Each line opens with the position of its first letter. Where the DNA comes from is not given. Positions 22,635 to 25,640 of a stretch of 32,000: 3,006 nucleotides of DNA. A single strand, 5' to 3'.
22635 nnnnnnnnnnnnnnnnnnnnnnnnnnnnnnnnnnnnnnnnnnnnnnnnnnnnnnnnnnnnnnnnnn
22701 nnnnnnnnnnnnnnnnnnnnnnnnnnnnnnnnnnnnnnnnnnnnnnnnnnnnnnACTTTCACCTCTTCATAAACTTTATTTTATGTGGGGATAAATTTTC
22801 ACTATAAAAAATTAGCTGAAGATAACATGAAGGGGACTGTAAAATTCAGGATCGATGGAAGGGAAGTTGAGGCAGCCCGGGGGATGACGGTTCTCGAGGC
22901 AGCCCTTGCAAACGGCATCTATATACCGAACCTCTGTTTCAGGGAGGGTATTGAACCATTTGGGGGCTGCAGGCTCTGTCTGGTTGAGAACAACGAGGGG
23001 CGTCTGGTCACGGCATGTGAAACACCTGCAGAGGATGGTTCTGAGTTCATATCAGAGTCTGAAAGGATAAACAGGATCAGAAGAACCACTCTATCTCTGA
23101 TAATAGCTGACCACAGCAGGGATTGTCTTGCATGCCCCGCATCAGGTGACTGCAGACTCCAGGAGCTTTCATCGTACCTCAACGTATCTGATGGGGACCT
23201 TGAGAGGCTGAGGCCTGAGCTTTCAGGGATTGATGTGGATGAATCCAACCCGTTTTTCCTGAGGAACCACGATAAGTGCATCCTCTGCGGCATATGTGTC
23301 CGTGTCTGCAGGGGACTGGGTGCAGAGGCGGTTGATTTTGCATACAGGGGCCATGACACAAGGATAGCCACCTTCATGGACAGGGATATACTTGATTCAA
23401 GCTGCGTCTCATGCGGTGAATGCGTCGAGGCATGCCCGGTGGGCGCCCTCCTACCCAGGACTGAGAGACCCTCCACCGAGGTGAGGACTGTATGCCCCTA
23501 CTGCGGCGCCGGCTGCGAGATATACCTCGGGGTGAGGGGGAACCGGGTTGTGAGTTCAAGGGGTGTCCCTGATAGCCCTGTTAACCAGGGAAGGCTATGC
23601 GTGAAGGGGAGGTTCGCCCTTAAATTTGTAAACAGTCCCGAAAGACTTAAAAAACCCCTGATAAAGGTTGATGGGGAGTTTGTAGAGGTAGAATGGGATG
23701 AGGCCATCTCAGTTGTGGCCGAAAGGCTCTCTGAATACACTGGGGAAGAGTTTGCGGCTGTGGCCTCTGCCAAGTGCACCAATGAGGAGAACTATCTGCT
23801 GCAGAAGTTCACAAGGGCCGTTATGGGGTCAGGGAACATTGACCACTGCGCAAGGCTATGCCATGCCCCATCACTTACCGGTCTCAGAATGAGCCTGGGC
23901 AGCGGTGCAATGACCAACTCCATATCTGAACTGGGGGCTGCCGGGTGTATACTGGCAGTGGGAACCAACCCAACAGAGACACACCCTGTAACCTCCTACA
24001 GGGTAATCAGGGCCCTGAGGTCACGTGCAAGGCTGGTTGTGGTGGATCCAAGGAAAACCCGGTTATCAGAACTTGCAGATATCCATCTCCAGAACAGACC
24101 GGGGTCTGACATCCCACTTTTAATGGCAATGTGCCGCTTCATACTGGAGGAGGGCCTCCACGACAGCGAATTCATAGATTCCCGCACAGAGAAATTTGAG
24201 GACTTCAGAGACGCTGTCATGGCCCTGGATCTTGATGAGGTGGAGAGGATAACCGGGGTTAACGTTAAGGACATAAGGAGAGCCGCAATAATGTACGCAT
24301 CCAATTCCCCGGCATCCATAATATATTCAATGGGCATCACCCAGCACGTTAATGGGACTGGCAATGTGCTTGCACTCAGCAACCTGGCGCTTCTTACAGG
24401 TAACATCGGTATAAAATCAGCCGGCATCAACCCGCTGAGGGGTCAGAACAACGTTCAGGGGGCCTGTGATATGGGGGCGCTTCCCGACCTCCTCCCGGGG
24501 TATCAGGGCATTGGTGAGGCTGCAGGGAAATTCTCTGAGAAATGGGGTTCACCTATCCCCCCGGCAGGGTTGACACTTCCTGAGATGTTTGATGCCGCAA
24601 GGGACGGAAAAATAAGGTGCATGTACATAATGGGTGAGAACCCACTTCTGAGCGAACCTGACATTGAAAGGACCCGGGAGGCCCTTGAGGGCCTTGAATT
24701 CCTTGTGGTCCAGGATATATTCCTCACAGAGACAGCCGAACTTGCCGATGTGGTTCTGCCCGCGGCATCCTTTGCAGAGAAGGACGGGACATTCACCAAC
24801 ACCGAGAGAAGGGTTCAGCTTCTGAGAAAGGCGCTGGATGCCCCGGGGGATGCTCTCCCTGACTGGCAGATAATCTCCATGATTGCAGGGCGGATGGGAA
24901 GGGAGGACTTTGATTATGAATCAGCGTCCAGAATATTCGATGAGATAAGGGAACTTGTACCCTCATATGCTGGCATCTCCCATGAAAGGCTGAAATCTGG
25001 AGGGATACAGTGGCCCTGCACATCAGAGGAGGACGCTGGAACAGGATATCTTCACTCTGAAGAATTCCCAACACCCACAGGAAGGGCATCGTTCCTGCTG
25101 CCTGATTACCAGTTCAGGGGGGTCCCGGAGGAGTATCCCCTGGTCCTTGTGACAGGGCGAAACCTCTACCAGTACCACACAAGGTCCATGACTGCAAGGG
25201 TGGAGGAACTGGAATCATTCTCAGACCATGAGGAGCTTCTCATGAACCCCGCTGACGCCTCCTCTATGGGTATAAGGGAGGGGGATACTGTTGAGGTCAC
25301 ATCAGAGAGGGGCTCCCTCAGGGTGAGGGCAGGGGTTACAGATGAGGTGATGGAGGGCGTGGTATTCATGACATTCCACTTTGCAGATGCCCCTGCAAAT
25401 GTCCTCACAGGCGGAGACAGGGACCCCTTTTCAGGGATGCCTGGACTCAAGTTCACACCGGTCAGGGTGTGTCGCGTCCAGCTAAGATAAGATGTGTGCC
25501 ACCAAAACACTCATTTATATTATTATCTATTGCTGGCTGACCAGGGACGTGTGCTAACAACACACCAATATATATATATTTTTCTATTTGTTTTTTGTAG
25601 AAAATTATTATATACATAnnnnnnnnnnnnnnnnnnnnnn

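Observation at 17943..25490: Bacterial-type NuoE/NuoF (HydBC/Bfu-like) flavoprotein plus NuoG-fused Cys-formate dehydrogenase, with its own maturation genes, directly upstream of fwd in a cytochrome-free methanogen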

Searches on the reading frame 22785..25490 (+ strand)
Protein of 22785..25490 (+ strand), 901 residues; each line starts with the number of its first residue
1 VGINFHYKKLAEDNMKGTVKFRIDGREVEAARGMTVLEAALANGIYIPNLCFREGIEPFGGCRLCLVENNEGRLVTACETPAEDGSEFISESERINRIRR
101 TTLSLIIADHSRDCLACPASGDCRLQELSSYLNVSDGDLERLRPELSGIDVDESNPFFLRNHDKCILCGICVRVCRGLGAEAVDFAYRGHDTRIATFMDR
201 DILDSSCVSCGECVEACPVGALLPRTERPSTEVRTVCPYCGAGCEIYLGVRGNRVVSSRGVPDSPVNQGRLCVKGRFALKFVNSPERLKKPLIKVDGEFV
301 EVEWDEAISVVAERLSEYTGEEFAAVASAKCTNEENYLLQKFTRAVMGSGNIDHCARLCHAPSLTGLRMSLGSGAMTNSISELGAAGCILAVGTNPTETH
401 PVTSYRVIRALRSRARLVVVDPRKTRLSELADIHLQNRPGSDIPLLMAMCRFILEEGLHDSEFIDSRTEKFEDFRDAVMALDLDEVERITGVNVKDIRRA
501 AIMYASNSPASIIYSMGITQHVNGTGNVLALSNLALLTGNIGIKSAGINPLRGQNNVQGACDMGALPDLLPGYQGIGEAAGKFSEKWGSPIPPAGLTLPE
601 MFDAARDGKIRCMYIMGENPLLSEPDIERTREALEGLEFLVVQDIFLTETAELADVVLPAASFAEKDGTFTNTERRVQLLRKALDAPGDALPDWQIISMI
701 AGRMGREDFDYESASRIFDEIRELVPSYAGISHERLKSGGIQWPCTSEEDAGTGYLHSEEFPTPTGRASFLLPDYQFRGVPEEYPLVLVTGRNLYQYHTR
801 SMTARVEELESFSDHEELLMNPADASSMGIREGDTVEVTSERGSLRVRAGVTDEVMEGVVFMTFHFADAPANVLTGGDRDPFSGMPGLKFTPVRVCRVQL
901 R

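Call 3: search_protein_families(library=pfam, proteins=[window:22785-25490:+])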
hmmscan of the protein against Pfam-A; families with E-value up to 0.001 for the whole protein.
window:22785-25490:+ (901 aa): 16 families
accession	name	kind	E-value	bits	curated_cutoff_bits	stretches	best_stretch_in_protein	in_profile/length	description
PF00384.28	Molybdopterin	-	1.9e-77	261.1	24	1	287-702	1-352/353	Molybdopterin oxidoreductase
PF01568.27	Molydop_binding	-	6.7e-32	110.2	26.8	1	786-891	1-109/110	Molydopterin dinucleotide binding domain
PF04879.21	Molybdop_Fe4S4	-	2.2e-20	72.8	22.7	1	232-284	3-55/55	Molybdopterin oxidoreductase Fe4S4 domain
PF13510.11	Fer2_4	-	7.3e-19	68.1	22.8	1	18-87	3-76/82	2Fe-2S iron-sulfur cluster binding domain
PF10588.14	NADH-G_4Fe-4S_3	-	1.1e-11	44.5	27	1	99-136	1-38/40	NADH-ubiquinone oxidoreductase-G iron-sulfur binding region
PF12838.12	Fer4_7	-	1e-09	39.1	27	1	164-221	1-52/52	4Fe-4S dicluster domain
PF00037.32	Fer4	-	2.8e-09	36.8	21.1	2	205-222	6-23/24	4Fe-4S binding domain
PF14697.11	Fer4_21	-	2.1e-07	31.4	35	1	161-220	4-55/59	4Fe-4S dicluster domain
PF13183.11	Fer4_8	-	5.7e-07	30.4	27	1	163-220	3-67/68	4Fe-4S dicluster domain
PF00111.32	Fer2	-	1.8e-06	28.3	21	1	24-81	4-57/77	2Fe-2S iron-sulfur cluster binding domain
PF22117.2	Fer4_Nqo3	-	2.9e-06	27.8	27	1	161-222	7-66/67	NADH-quinone oxidoreductase subunit 3, ferredoxin-like domain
PF12837.12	Fer4_6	-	3.1e-06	27.3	25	1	205-222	7-24/24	4Fe-4S binding domain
PF13187.11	Fer4_9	-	1.3e-05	25.6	27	1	164-221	1-51/52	4Fe-4S dicluster domain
PF13237.11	Fer4_10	-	8.5e-05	22.8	25.5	1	160-218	4-53/53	4Fe-4S dicluster domain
PF12797.12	Fer4_2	-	0.00034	20.8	24.5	0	158-175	3-20/22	4Fe-4S binding domain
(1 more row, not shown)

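Call 4: search_protein_families(library=ncbifam, proteins=[window:22785-25490:+])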
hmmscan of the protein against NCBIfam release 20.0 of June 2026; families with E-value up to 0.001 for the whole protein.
window:22785-25490:+ (901 aa): 54 families (the best 25 are shown)
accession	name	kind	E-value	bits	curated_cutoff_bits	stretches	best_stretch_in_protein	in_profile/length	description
TIGR01591.1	Fdh-alpha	equivalog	9.8e-246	817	666.25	1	235-895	1-672/672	formate dehydrogenase subunit alpha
NF047855.1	AssmNtatRedNasC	equivalog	1.2e-156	522.9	1100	1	231-895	19-706/708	assimilatory nitrate reductase catalytic subunit NasC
NF041323.1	Nitr_red_NasA_Halo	equivalog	2.9e-96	323.5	1000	1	251-895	16-672/673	assimilatory nitrate reductase NasA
TIGR01701.1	Fdhalpha-like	subfamily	5.1e-94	315.9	582.15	1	287-895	99-741/744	FdhF/YdeP family oxidoreductase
TIGR01553.1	formate-DH-alph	equivalog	2.5e-88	297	814.2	4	232-468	44-304/1009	formate dehydrogenase-N subunit alpha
TIGR01973.1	NuoG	equivalog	6.6e-88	296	470.05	1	22-700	2-606/606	NADH-quinone oxidoreductase subunit NuoG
NF010055.0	PRK13532.1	equivalog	3.8e-81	273.5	904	3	234-468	44-291/830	nitrate reductase catalytic subunit NapA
NF041513.1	formate_DH_Act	exception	1.5e-78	264.7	1400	3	200-468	10-295/1067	formate dehydrogenase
NF005895.0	PRK07860.1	equivalog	3.9e-78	263.3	802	1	11-725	10-678/811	NADH-quinone oxidoreductase subunit G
TIGR01706.1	NAPA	equivalog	5.1e-78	263.2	930.55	3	232-468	42-291/830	periplasmic nitrate reductase subunit alpha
NF012032.0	PRK15488.1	equivalog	2.6e-58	197.7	694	2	200-709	6-532/759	thiosulfate reductase PhsA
NF040763.1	FeFe_hydrog_A6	exception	8.3e-56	189.5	765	1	19-225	1-208/571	NADH-dependent [FeFe] hydrogenase, group A6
TIGR02166.1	dmsA_ynfE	subfamily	1.6e-49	168.7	777.7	2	239-708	52-561/794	DMSO/selenate family reductase complex A subunit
NF005745.0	PRK07569.1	equivalog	2.8e-48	164.4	333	1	20-227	5-212/238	bidirectional hydrogenase complex protein HoxU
TIGR02693.1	arsenite_ox_L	equivalog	4.8e-47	160.5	359.05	3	638-705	507-574/806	arsenate reductase (azurin) large subunit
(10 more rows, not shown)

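Call 8: search_solved_structures(query=window:22785-25490:+, max_evalue=1e-30)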
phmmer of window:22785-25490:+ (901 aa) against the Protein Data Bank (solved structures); distinct sequences matched with E-value up to 1e-30: 73 (the best 60 are shown).
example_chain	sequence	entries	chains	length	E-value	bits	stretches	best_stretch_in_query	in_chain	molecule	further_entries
9t1s_L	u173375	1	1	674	3.7e-202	676.7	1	233-895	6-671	formate dehydrogenase (coenzyme F420)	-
9wxb_B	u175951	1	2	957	1.6e-197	661.4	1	19-896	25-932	Formate dehydrogenase alpha subunit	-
6tg9_A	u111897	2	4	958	1.8e-197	661.2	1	19-896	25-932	Formate dehydrogenase subunit alpha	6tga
7qv7_S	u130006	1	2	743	1.4e-195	655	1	231-770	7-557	Hydrogen dependent carbon dioxide reductase subunit FdhF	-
7vw6_A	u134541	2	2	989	2.5e-190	637.6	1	17-896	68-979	Formate dehydrogenase | Tungsten-containing formate dehydrogenase alpha subunit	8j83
7e5z_A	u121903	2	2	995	2.5e-190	637.6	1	17-896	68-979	Formate dehydrogenase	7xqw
9gzq_A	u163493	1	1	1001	7e-172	576.5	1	231-894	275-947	Probable oxidoreductase YjgC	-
8rqz_C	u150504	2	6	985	4e-171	574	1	231-894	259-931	Probable oxidoreductase YjgC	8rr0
7bkb_D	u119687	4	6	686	4.2e-167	560.7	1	233-896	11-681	Formate dehydrogenase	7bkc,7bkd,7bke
1aa6_A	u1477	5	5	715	3.3e-166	557.8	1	232-895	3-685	FORMATE DEHYDROGENASE H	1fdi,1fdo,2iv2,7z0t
2jio_A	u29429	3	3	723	4.6e-88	299.2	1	227-896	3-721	PERIPLASMIC NITRATE REDUCTASE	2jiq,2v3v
2jim_A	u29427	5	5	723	4.7e-88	299.2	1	227-896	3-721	PERIPLASMIC NITRATE REDUCTASE | PROTEIN (PERIPLASMIC NITRATE REDUCTASE)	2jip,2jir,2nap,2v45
9vap_A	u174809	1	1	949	2.4e-86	293.5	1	228-579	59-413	Formate dehydrogenase molybdopterin-binding subunit FdhA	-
9bov_A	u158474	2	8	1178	1.8e-81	277.4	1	93-565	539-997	Molybdopterin oxidoreductase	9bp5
8oh5_C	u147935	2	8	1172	4.8e-79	269.4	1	110-407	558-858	Formate dehydrogenase-O, major subunit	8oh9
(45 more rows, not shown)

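Call 11: find_related_loci(query=window:22785-25490:+, collection=genome_contigs, flank=10000)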
Query window:22785-25490:+ (901 aa) in genome_contigs; peptide patterns used: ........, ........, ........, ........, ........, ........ (x = any residue, [..] = any of these).
600 stretches matched a pattern (row limit reached: there are more); 594 encode a relative of the query (tblastn E <= 1e-3); the best 80 are kept; 80 distinct loci.
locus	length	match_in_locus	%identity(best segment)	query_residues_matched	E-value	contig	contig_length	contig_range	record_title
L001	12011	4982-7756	55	6-895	0e+0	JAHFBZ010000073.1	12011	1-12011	MAG: Methanobacteriaceae archaeon isolate nzgw21 NODE_12163_length_12012_cov_3.607939, whole genome shotgun sequence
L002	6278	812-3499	55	7-895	0e+0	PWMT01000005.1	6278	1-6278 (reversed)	MAG: Methanobacteriaceae archaeon isolate CSSed10_288 CS-Sed10-C40079, whole genome shotgun sequence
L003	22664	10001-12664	56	15-895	0e+0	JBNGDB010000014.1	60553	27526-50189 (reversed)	MAG: Methanomicrobiales archaeon isolate E05-015 bin9.fa-14, whole genome shotgun sequence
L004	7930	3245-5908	52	19-899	0e+0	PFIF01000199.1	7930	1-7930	MAG: Deltaproteobacteria bacterium CG_4_8_14_3_um_filter_43_13 CG_4_8_14_3_um_filter_scaffold_4723_c, whole genome shotg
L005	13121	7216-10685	53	15-895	0e+0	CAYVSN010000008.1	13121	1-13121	MAG TPA_asm: uncultured Dehalococcoidales bacterium isolate SRP239594_co1_134 genome assembly, contig: NODE_2307_length_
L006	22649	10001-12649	52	19-895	0e+0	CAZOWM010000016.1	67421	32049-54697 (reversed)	MAG TPA_asm: uncultured Spirochaetota bacterium isolate binchicken_co89_665 genome assembly, contig: NODE_444_length_674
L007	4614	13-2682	52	15-898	0e+0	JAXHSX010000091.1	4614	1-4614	MAG: Chloroflexota bacterium isolate MAG09_tar_biofilm MAG09_91, whole genome shotgun sequence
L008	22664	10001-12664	53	15-900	0e+0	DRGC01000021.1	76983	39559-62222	MAG TPA_asm: Phycisphaerae bacterium isolate HyVt-337 HyVt-337_k145_146201, whole genome shotgun sequence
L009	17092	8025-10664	55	35-901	0e+0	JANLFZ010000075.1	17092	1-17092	MAG: Thermoguttaceae bacterium isolate A05DMB26 NODE_76_length_17092_cov_3.067559, whole genome shotgun sequence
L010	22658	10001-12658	50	19-898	0e+0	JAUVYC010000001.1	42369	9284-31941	MAG: Spirochaetota bacterium isolate CSMAG_1232 CSMAG_1232_k141_315355_length_42369_cov_7.9834, whole genome shotgun seq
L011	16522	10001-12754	51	15-897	0e+0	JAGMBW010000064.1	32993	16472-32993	MAG: Desulfobacterales bacterium isolate RS_16_34 ZL425.bin.34.fa_64, whole genome shotgun sequence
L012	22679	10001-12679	53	13-898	0e+0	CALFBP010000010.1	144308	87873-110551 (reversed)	MAG: uncultured Thermoguttaceae bacterium isolate L1_Bin_METABAT__251_1 genome assembly, contig: c_000000708285, whole g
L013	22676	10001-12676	52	14-898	0e+0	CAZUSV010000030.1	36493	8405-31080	MAG TPA_asm: uncultured Anaerolineales bacterium isolate SRP077602_co5_397 genome assembly, contig: NODE_5596_length_364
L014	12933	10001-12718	52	15-898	0e+0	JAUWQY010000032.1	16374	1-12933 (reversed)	MAG: Dehalococcoidia bacterium isolate CSMAG_2514 CSMAG_2514_k141_118549_length_16374_cov_892.0000, whole genome shotgun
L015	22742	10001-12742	50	19-897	0e+0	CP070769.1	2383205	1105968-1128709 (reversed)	MAG: Desulfobacterales bacterium isolate bin233 chromosome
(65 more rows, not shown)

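Call 13: find_homologous_proteins(query=window:22785-25490:+, max_evalue=1e-50)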
Query window:22785-25490:+ (901 aa): 7580 proteins with E <= 1e-50 among 8000 candidates; the best 120 are listed.
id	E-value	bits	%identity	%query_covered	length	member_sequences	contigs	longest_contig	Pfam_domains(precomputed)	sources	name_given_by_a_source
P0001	0.0e+0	2031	100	98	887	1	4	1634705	PF14697.12,PF10588.15,PF00384.28,PF00111.33,PF12837.13,PF12838.13,PF22117.3,PF13510.12,PF00037.33,PF01568.28,PF13183.12,PF13187.12,PF04879.22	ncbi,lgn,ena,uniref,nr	ncbi:formate dehydrogenase subunit alpha [Methanothermobacter marburgensis]|uniref:Predicted formate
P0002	0.0e+0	2027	100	98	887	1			PF14697.12,PF10588.15,PF00384.28,PF00111.33,PF12837.13,PF12838.13,PF22117.3,PF13510.12,PF00037.33,PF01568.28,PF13183.12,PF13187.12,PF04879.22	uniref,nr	uniref:Putative alpha subunit of formate dehydrogenease n=1 Tax=Methanothermobacter thermautotrophic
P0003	0.0e+0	2024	100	98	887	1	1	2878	PF14697.12,PF10588.15,PF00384.28,PF00111.33,PF12837.13,PF12838.13,PF22117.3,PF13510.12,PF00037.33,PF01568.28,PF13183.12,PF13187.12,PF04879.22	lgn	-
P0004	0.0e+0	2021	100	98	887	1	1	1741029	PF14697.12,PF10588.15,PF00384.28,PF00111.33,PF12837.13,PF12838.13,PF22117.3,PF13510.12,PF00037.33,PF01568.28,PF13183.12,PF13187.12,PF04879.22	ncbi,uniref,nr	ncbi:formate dehydrogenase subunit alpha [Methanothermobacter sp. KEPCO-1]|uniref:formate dehydrogen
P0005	0.0e+0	2006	99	98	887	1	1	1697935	PF14697.12,PF10588.15,PF00384.28,PF00111.33,PF12837.13,PF12838.13,PF22117.3,PF13510.12,PF00037.33,PF01568.28,PF13183.12,PF13187.12,PF04879.22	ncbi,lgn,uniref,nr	ncbi:formate dehydrogenase subunit alpha [Methanothermobacter sp. THM-2]|uniref:formate dehydrogenas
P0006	0.0e+0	1984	98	98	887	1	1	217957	PF14697.12,PF10588.15,PF00384.28,PF00111.33,PF12837.13,PF12838.13,PF22117.3,PF13510.12,PF00037.33,PF01568.28,PF13237.12,PF13183.12,PF13187.12,PF04879.22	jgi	-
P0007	0.0e+0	1904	94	98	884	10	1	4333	PF14697.12,PF10588.15,PF00384.28,PF00111.33,PF12837.13,PF12838.13,PF22117.3,PF13510.12,PF00037.33,PF01568.28,PF13237.12,PF13183.12,PF13187.12,PF04879.22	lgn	-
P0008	0.0e+0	1903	94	98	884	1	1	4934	PF14697.12,PF10588.15,PF00384.28,PF00111.33,PF12837.13,PF12838.13,PF22117.3,PF13510.12,PF00037.33,PF01568.28,PF13183.12,PF13187.12,PF04879.22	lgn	-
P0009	0.0e+0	1897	93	98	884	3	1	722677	PF14697.12,PF10588.15,PF00384.28,PF00111.33,PF12837.13,PF12838.13,PF22117.3,PF13510.12,PF00037.33,PF01568.28,PF13183.12,PF13187.12,PF04879.22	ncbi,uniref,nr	ncbi:formate dehydrogenase subunit alpha [Methanothermobacter sp. K4]|uniref:formate dehydrogenase s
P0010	0.0e+0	1885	92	98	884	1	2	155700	PF14697.12,PF10588.15,PF00384.28,PF00111.33,PF12837.13,PF12838.13,PF22117.3,PF13510.12,PF00037.33,PF01568.28,PF13237.12,PF13183.12,PF13187.12,PF04879.22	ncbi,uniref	ncbi:formate dehydrogenase subunit alpha [Methanothermobacter sp.]|uniref:formate dehydrogenase subu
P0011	0.0e+0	1638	79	99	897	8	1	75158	PF14697.12,PF10588.15,PF00384.28,PF00111.33,PF12837.13,PF12838.13,PF22117.3,PF13510.12,PF12797.13,PF00037.33,PF01568.28,PF13183.12,PF13187.12,PF04879.22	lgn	-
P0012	0.0e+0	1610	78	98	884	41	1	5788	PF14697.12,PF10588.15,PF00384.28,PF00111.33,PF12837.13,PF12838.13,PF22117.3,PF13510.12,PF12797.13,PF00037.33,PF01568.28,PF13183.12,PF13187.12,PF04879.22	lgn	-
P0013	0.0e+0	1498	74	98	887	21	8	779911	PF14697.12,PF13510.12,PF10588.15,PF00384.28,PF12837.13,PF00037.33,PF01568.28,PF12838.13,PF22117.3,PF13183.12,PF04879.22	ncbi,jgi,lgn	-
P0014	0.0e+0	1252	60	99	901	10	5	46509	PF14697.12,PF13510.12,PF10588.15,PF00384.28,PF00111.33,PF00037.33,PF01568.28,PF12838.13,PF22117.3,PF13183.12,PF04879.22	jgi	-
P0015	0.0e+0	1249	60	98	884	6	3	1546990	PF14697.12,PF13510.12,PF10588.15,PF00384.28,PF00111.33,PF00037.33,PF01568.28,PF12838.13,PF22117.3,PF13183.12,PF04879.22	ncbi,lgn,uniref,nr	ncbi:formate dehydrogenase subunit alpha [Methanothermobacter tenebrarum]|uniref:Formate dehydrogena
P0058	0.0e+0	1097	52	99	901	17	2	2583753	PF13510.12,PF10588.15,PF00384.28,PF00037.33,PF01568.28,PF12838.13,PF22117.3,PF13183.12,PF04879.22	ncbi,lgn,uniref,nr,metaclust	ncbi:formate dehydrogenase, alpha subunit [Methanobacterium lacus]|uniref:Formate dehydrogenase, alp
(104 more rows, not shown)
